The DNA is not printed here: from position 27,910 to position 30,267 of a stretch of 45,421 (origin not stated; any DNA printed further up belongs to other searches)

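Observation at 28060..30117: Fused double HTH-WYL-WCX regulator (PafBC-like) located away from any proteasome genes and divergent from queF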

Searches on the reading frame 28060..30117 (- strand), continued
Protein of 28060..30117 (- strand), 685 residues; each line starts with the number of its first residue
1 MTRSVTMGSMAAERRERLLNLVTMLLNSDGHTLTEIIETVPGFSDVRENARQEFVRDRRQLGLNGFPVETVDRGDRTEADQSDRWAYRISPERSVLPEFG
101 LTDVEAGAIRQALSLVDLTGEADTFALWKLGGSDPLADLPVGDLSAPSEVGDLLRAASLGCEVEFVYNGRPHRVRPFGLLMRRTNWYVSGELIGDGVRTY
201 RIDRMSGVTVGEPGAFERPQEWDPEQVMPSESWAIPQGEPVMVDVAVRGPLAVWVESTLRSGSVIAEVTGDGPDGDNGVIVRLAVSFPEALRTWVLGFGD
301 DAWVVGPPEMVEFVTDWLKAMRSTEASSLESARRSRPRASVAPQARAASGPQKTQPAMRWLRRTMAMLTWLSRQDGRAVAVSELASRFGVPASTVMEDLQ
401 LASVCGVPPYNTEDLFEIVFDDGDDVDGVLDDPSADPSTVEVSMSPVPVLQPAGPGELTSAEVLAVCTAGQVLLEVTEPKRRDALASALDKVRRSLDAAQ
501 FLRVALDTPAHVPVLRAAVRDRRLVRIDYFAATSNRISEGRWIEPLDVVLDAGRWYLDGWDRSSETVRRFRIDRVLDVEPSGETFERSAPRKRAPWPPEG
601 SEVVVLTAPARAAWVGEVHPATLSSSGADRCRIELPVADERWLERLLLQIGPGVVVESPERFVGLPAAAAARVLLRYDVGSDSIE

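Call 21: find_related_loci(query=window:28060-30090:-, collection=genome_contigs, flank=10000)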
Query window:28060-30090:- (676 aa) in genome_contigs; peptide patterns used: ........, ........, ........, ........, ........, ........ (x = any residue, [..] = any of these).
129 stretches matched a pattern; 13 encode a relative of the query (tblastn E <= 1e-3); 13 distinct loci.
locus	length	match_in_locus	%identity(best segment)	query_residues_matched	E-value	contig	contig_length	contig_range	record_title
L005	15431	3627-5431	35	21-671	5e-57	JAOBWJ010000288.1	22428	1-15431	MAG: Acidimicrobiales bacterium isolate RYN_34 scaffold_4588595, whole genome shotgun sequence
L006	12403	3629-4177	26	501-668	6e-9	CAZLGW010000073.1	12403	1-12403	MAG TPA_asm: uncultured Cytophagales bacterium isolate SRP344714_co1_321 genome assembly, contig: NODE_9286_length_12403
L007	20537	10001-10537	32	502-668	8e-9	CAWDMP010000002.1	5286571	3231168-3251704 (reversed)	MAG: uncultured Cytophagales bacterium isolate MFD03250.bin.1.129 genome assembly, contig: contig_2791, whole genome sho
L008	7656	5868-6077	37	501-570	9e-9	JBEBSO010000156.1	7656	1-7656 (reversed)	MAG: Telluribacter sp. isolate T2.bin.15 NODE_35368_length_7656_cov_4.397974, whole genome shotgun sequence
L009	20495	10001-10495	30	502-650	1e-8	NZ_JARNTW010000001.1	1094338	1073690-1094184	Runella sp. MFBS21 spades_K_17_127_1, whole genome shotgun sequence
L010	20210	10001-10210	40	502-570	2e-8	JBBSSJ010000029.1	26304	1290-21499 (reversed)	MAG: Cytophagales bacterium isolate SVL1_sbin.60 SVL1_sbin.60_K_1467580_L_26304_cov_11.0000, whole genome shotgun sequen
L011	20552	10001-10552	28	501-668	1e-7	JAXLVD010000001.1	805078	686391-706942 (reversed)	MAG: Spirosomataceae bacterium isolate STL-BAC47 C2.191.fa-1, whole genome shotgun sequence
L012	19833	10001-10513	30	502-664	1e-7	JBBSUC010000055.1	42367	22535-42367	MAG: Cytophagales bacterium isolate SVL2_sbin.36 SVL2_sbin.36_k141_1015846_L_42367_cov_12.9993, whole genome shotgun seq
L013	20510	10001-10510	29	502-664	2e-7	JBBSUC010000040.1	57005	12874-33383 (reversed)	MAG: Cytophagales bacterium isolate SVL2_sbin.36 SVL2_sbin.36_k141_586222_L_57005_cov_17.0000, whole genome shotgun sequ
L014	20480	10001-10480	29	502-650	2e-7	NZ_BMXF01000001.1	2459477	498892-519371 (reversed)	Persicitalea jodogahamensis strain KCTC 12866 sequence01, whole genome shotgun sequence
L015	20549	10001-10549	28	502-668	4e-7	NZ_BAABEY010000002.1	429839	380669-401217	Ravibacter arvi strain JCM 31920 sequence02, whole genome shotgun sequence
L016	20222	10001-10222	31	503-575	7e-6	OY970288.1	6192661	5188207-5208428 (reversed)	MAG: uncultured Cytophagales bacterium isolate MFD03250.bin.c.1 genome assembly, chromosome: 1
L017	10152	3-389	31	544-664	1e-5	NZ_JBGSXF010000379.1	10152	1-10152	MAG: Persicitalea sp. isolate JTS-RE59 k141_1215876, whole genome shotgun sequence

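Call 22: find_encoding_contigs(protein=P0016, flank=10000, max_places=2)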
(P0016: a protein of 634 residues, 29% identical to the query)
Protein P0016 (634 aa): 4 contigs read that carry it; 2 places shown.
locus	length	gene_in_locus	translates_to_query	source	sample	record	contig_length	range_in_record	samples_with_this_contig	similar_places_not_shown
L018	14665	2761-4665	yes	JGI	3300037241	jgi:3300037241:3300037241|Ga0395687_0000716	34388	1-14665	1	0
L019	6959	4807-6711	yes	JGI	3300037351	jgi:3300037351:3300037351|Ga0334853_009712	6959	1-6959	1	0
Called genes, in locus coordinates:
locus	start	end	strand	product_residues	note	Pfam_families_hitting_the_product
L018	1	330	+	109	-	?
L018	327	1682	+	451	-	PF01523:PmbA_TldD_1st, PF19290:PmbA_TldD_2nd, PF19289:PmbA_TldD_3rd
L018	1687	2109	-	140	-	-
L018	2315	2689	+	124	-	PF01967:MoaC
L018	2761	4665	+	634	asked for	PF13280:WYL, PF25583:WCX, PF19187:HTH_PafC, PF13280:WYL, PF25583:WCX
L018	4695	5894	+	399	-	PF08751:TrwC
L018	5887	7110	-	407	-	PF02534:T4SS-DNA_transf, PF12696:TraG-D_C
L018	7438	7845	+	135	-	-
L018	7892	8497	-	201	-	PF01983:CofC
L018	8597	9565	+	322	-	PF01210:NAD_Gly3P_dh_N, PF07479:NAD_Gly3P_dh_C, PF20618:GPD_NAD_C_bact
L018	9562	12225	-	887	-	PF01074:Glyco_hydro_38N, PF09261:Alpha-mann_mid, PF07748:Glyco_hydro_38C (weak)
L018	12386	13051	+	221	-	PF01351:RNase_HII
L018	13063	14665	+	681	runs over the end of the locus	PF02463:SMC_N (faint), PF00005:ABC_tran, PF13304:AAA_21 (faint), PF08352:oligo_HPY, PF00005:ABC_tran, PF08352:oligo_HPY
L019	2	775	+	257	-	?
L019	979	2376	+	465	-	PF01523:PmbA_TldD_1st, PF19290:PmbA_TldD_2nd, PF19289:PmbA_TldD_3rd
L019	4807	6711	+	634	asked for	PF13280:WYL, PF25583:WCX, PF19187:HTH_PafC, PF13280:WYL, PF25583:WCX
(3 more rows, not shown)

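Call 23: find_encoding_contigs(protein=P0018, flank=10000, max_places=2)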
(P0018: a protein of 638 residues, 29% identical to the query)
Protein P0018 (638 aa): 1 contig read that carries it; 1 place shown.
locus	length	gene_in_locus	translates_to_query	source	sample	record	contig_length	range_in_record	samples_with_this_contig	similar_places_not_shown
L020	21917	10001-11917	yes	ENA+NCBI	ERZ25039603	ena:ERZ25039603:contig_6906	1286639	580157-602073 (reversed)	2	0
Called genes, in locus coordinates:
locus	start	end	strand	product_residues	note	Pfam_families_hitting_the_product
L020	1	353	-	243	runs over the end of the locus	PF00300:His_Phos_1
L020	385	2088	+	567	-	PF02897:Peptidase_S9_N, PF00326:Peptidase_S9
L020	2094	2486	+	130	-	PF00326:Peptidase_S9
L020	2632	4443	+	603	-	PF13191:AAA_16 (faint), PF17758:Prot_ATP_ID_OB_N, PF16450:Prot_ATP_ID_OB_C, PF00004:AAA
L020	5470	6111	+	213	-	PF03136:Pup_ligase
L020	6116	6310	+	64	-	PF05639:Pup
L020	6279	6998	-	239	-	PF01569:PAP2 (weak)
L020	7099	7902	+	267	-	PF00227:Proteasome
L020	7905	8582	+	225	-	PF00227:Proteasome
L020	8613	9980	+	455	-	PF03136:Pup_ligase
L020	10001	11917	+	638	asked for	PF13280:WYL, PF25583:WCX, PF19187:HTH_PafC, PF13280:WYL, PF25583:WCX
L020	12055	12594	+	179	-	PF10502:Peptidase_S26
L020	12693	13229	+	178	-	PF10502:Peptidase_S26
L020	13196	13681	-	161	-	PF01337:Barstar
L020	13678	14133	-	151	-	PF00545:Ribonuclease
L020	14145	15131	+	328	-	-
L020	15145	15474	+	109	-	-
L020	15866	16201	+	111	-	-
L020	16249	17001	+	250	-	PF00902:TatC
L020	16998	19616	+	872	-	PF00270:DEAD, PF04851:ResIII, PF13401:AAA_22 (faint), PF22527:DEXQc_Suv3 (weak), PF00271:Helicase_C, PF08148:DSHCT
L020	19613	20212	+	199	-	PF19279:YegS_C (weak)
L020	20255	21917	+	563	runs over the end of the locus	PF02511:Thy1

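Call 24: find_encoding_contigs(protein=P0007, flank=10000, max_places=2)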
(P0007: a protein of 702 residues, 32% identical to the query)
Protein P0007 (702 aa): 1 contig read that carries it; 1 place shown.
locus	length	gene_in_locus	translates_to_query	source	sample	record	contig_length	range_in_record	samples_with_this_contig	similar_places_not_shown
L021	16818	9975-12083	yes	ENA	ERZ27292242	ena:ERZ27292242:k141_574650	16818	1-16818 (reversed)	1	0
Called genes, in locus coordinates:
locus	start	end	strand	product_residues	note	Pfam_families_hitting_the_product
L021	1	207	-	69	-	?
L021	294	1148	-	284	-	-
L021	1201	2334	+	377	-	PF01546:Peptidase_M20, PF07687:M20_dimer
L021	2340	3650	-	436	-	PF00764:Arginosuc_synth, PF20979:Arginosuc_syn_C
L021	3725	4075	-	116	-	-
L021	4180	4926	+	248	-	PF13641:Glyco_tranf_2_3 (weak), PF00535:Glycos_transf_2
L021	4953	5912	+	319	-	PF01471:PG_binding_1, PF03734:YkuD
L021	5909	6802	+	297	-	PF00561:Abhydrolase_1, PF12146:Hydrolase_4, PF12697:Abhydrolase_6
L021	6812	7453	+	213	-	PF00440:TetR_N, PF16859:TetR_C_11 (weak)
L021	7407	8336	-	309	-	PF00892:EamA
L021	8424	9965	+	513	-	PF00342:PGI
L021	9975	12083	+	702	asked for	PF13280:WYL, PF25583:WCX, PF19187:HTH_PafC, PF13280:WYL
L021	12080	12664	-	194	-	PF00929:RNase_T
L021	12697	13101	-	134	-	PF07858:LEH, PF07366:SnoaL (faint), PF12680:SnoaL_2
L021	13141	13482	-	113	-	PF02467:Whib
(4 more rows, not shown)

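Call 26: find_related_loci(query=A1, collection=metagenome_contigs, flank=6000)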
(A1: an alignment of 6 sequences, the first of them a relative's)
Query A1 (676 aa) in metagenome_contigs; peptide patterns used: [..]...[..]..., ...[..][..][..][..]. (x = any residue, [..] = any of these).
227 stretches matched a pattern; 23 encode a relative of the query (tblastn E <= 1e-3); 23 distinct loci.
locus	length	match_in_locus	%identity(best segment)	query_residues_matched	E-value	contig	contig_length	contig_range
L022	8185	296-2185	47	5-668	4e-159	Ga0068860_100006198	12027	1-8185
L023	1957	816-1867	33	25-580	2e-34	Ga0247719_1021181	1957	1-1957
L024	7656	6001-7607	31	25-612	1e-42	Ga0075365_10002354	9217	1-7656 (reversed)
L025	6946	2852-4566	31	23-643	9e-46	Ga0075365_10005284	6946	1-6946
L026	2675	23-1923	28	1-672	8e-21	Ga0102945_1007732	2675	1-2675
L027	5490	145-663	39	498-668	3e-20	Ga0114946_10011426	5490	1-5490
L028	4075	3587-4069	30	502-647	2e-9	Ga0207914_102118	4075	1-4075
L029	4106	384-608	38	508-591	2e-8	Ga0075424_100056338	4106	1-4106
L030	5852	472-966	30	502-650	4e-8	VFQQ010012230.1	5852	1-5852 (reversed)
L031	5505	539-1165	29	464-664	4e-8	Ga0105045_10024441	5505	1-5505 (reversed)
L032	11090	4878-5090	35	501-570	4e-8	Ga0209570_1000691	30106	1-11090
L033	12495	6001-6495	30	502-650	5e-8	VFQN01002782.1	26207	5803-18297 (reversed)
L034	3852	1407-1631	37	508-591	6e-8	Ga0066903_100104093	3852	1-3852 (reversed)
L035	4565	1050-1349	37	479-566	1e-7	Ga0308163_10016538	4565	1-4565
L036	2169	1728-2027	35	479-566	2e-7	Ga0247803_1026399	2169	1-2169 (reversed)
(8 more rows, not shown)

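Call 39: find_homologous_proteins(query=A2, max_evalue=1e-10)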
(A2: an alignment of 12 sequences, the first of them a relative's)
Query A2 (12 sequences) (676 aa, profile of the alignment): 10 proteins with E <= 1e-10 among 8000 candidates.
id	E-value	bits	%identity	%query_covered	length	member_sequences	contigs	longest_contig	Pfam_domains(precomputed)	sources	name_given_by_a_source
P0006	4.5e-288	975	47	98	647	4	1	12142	PF19187.7,PF13280.13,PF25583.2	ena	-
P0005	3.2e-286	969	48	99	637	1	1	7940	PF19187.7,PF13280.13,PF25583.2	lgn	-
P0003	1.2e-284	964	47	97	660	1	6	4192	PF19187.7,PF13280.13,PF25583.2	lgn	-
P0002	1.1e-270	918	57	98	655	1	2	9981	PF19187.7,PF13280.13,PF25583.2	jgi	jgi:predicted DNA-binding transcriptional regulator YafY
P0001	7.1e-261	885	100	100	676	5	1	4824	PF19187.7,PF13280.13,PF25583.2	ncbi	ncbi:MAG: helix-turn-helix transcriptional regulator [Acidimicrobiia bacterium]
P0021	6.9e-171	588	32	98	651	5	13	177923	PF19187.7,PF13280.13,PF25583.2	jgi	jgi:predicted DNA-binding transcriptional regulator YafY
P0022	6.1e-159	549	33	98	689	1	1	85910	PF19187.7,PF13280.13,PF25583.2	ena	-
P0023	3.6e-155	536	31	93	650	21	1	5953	PF19187.7,PF13280.13,PF25583.2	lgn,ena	-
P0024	1.1e-151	525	30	93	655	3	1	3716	PF19187.7,PF13280.13,PF25583.2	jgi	-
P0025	5.7e-128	446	50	59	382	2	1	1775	PF19187.7,PF13280.13,PF25583.2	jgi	jgi:proteasome accessory factor C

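Call 41: find_encoding_contigs(protein=P0021, flank=10000, max_places=2)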
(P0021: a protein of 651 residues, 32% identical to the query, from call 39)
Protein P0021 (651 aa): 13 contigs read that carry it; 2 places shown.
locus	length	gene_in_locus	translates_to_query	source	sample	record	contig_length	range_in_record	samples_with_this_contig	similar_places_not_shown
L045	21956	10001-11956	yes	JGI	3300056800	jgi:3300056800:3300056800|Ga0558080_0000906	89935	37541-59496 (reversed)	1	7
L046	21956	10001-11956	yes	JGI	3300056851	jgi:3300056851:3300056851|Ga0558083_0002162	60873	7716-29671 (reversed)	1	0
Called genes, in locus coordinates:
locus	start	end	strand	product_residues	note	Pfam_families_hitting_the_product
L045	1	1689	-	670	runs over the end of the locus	PF13292:DXP_synthase_N, PF02775:TPP_enzyme_C (weak), PF02779:Transket_pyr, PF02780:Transketolase_C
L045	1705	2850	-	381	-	PF07690:MFS_1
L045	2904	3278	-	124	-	PF22636:FlK, PF03061:4HBT (weak)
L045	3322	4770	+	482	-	PF01523:PmbA_TldD_1st, PF19290:PmbA_TldD_2nd, PF19289:PmbA_TldD_3rd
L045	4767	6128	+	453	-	PF01523:PmbA_TldD_1st, PF19290:PmbA_TldD_2nd, PF19289:PmbA_TldD_3rd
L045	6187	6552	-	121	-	PF09723:Zn_ribbon_8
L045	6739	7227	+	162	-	PF01967:MoaC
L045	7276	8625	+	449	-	PF01039:Carboxyl_trans, PF03255:ACCA, PF06833:MdcE (weak)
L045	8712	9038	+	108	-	-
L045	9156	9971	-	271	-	PF09678:Caa3_CtaG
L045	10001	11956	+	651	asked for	PF13280:WYL, PF25583:WCX, PF19187:HTH_PafC, PF13280:WYL, PF25583:WCX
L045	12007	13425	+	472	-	PF08751:TrwC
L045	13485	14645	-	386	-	PF02534:T4SS-DNA_transf, PF10412:TrwB_AAD_bind (weak), PF12696:TraG-D_C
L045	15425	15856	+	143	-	-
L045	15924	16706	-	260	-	PF02585:PIG-L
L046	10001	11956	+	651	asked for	PF13280:WYL, PF25583:WCX, PF19187:HTH_PafC, PF13280:WYL, PF25583:WCX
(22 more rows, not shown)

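Call 42: find_encoding_contigs(protein=P0022, flank=10000, max_places=2)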
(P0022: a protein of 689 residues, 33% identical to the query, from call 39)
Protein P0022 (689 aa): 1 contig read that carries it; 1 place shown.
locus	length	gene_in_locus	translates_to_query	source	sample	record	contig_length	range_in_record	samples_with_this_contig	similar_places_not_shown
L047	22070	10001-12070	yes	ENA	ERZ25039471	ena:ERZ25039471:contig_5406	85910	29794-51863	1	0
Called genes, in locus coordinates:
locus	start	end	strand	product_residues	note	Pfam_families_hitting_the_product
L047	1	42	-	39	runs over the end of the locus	-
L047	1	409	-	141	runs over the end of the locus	-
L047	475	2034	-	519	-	PF01590:GAF, PF13185:GAF_2, PF13487:HD_5, PF01966:HD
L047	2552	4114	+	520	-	PF02805:Ada_Zn_binding, PF12833:HTH_18, PF06029:AlkA_N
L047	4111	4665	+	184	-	PF02870:Methyltransf_1N, PF01035:DNA_binding_1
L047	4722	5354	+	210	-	-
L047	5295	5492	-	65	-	-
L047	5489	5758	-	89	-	-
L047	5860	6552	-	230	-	PF00072:Response_reg, PF00196:GerE, PF08281:Sigma70_r4_2 (weak)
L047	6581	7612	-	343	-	-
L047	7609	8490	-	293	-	PF00033:Cytochrome_B (weak), PF13631:Cytochrom_B_N_2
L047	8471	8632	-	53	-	-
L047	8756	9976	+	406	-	PF00135:COesterase, PF20434:BD-FAE, PF07859:Abhydrolase_3, PF00326:Peptidase_S9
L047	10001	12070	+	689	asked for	PF13280:WYL, PF25583:WCX, PF19187:HTH_PafC, PF13280:WYL, PF25583:WCX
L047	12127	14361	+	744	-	PF08751:TrwC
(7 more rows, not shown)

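Call 53: search_protein_representatives(alignment_id=A2)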
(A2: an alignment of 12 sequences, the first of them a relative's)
Query: 12 sequences, 645 profile positions. Proteins with E-value up to 0.001 (for the whole library): 27066; up to 1e-10: 10925; up to 1e-30: 2331. The best 150 are listed.
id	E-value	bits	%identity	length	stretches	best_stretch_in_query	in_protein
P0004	1.4e-288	975.4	-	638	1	1-643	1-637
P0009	8.2e-277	936.5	-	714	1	3-643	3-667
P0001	2.2e-261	885.4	-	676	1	3-643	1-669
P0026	2.3e-195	667.4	-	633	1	3-643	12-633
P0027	2.1e-174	598.1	-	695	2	6-539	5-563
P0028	2.7e-170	584.5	-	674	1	6-643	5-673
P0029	6.0e-168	576.8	-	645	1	1-643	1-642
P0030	6.2e-165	566.8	-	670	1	8-643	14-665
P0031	3.9e-162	557.6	-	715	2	6-316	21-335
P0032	1.2e-160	552.7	-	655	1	5-644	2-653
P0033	2.8e-156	538.2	-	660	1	12-643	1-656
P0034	5.8e-155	533.9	-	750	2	219-643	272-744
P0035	1.2e-154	532.8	-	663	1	6-644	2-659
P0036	2.1e-154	532.0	-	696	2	16-548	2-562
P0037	2.4e-153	528.5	-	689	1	6-643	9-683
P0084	5.2e-94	332.5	-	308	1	5-310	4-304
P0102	1.4e-90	321.1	-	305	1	6-308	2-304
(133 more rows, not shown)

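Call 56: find_encoding_contigs(protein=P0084, flank=10000, max_places=2)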
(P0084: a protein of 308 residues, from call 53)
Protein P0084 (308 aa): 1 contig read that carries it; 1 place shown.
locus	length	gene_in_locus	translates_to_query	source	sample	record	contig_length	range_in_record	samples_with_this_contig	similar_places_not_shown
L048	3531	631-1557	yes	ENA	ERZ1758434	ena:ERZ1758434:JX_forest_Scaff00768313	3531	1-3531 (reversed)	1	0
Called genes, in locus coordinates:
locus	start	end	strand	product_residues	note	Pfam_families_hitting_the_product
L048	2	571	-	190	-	?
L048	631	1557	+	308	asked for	PF13280:WYL, PF25583:WCX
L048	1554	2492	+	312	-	PF19187:HTH_PafC, PF13280:WYL, PF25583:WCX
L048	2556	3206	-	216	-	PF03104:DNA_pol_B_exo1 (weak)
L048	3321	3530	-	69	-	?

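Call 57: predict_structure(alignment_id=A3)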
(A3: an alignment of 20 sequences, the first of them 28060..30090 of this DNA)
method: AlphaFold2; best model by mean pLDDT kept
length: 676 residues; sequences in the alignment: 20
mean_pLDDT: 77.2   pTM: 0.53
mean pLDDT of the five models: 77.2, 75.9, 74.0, 72.7, 70.4
residues with pLDDT >= 90: 131; 70-90: 369; 50-70: 120; < 50: 56
segments of 3 or more residues with pLDDT < 50: 83-88, 321-346, 402-404, 440-447, 582-584
pLDDT, mean of each block of 10 residues (from residue 1): 77 83 89 89 91 77 64 76 49 80 76 69 56 74 89 91 92 85 87 89 89 73 60 87 75 77 67 86 88 90 93 68 37 30 44 80 80 86 86 69 62 60 67 71 50 83 81 86 76 80 89 92 73 90 84 86 89 78 54 88 77 79 87 90 90 90 87 52
secondary structure, 60 per line:
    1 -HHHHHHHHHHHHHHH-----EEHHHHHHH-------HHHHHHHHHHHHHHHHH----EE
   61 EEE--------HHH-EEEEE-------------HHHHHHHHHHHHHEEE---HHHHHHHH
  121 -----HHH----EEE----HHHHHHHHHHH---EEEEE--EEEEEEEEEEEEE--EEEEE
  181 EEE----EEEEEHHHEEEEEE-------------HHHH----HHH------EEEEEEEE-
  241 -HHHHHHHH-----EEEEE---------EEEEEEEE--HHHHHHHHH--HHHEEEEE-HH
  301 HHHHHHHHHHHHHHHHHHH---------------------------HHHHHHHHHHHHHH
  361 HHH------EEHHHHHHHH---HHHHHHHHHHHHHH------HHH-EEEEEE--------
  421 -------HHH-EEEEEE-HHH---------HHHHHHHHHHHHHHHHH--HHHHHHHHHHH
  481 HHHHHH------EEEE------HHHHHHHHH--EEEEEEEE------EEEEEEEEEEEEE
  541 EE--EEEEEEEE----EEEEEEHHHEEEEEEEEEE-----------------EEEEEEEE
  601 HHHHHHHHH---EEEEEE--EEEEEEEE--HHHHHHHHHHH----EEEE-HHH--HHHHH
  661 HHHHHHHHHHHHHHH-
elements in order (helices of 4 or more, strands of 3 or more residues): H2-16 H24-30 H38-54 E59-63 E76-80 H94-106 E107-109 H113-120 E133-135 H140-150 E154-158 E161-173 E176-183 E188-192 E196-201 H215-218 E232-239 H242-249 E255-259 E269-276 H279-287 E293-297 H299-319 H347-363 H372-379 H383-396 E407-412 E432-437 H451-467 H470-486 E493-496 H503-511 E514-521 E528-542 E545-552 E557-562 E566-575 E593-600 H601-609 E613-618 E621-628 H631-641 E646-649 H656-675

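Call 60: search_protein_families(library=padloc, proteins=[window:28060-30090:-], max_evalue=0.001)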
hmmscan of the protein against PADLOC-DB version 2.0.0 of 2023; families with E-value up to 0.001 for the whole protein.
window:28060-30090:- (676 aa): 2 families
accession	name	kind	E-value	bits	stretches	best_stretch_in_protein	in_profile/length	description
PDLC01652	WYL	-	2.3e-52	175.6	2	499-657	16-154/162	"CAS-I,CAS-II,CAS-III,CAS-IV,CAS-V,CAS-VI; associated_signaling"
PDLC01457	WYL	-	7.9e-48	161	2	353-651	4-227/229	"CAS-I,CAS-II,CAS-III,CAS-IV,CAS-V,CAS-VI; associated_signaling"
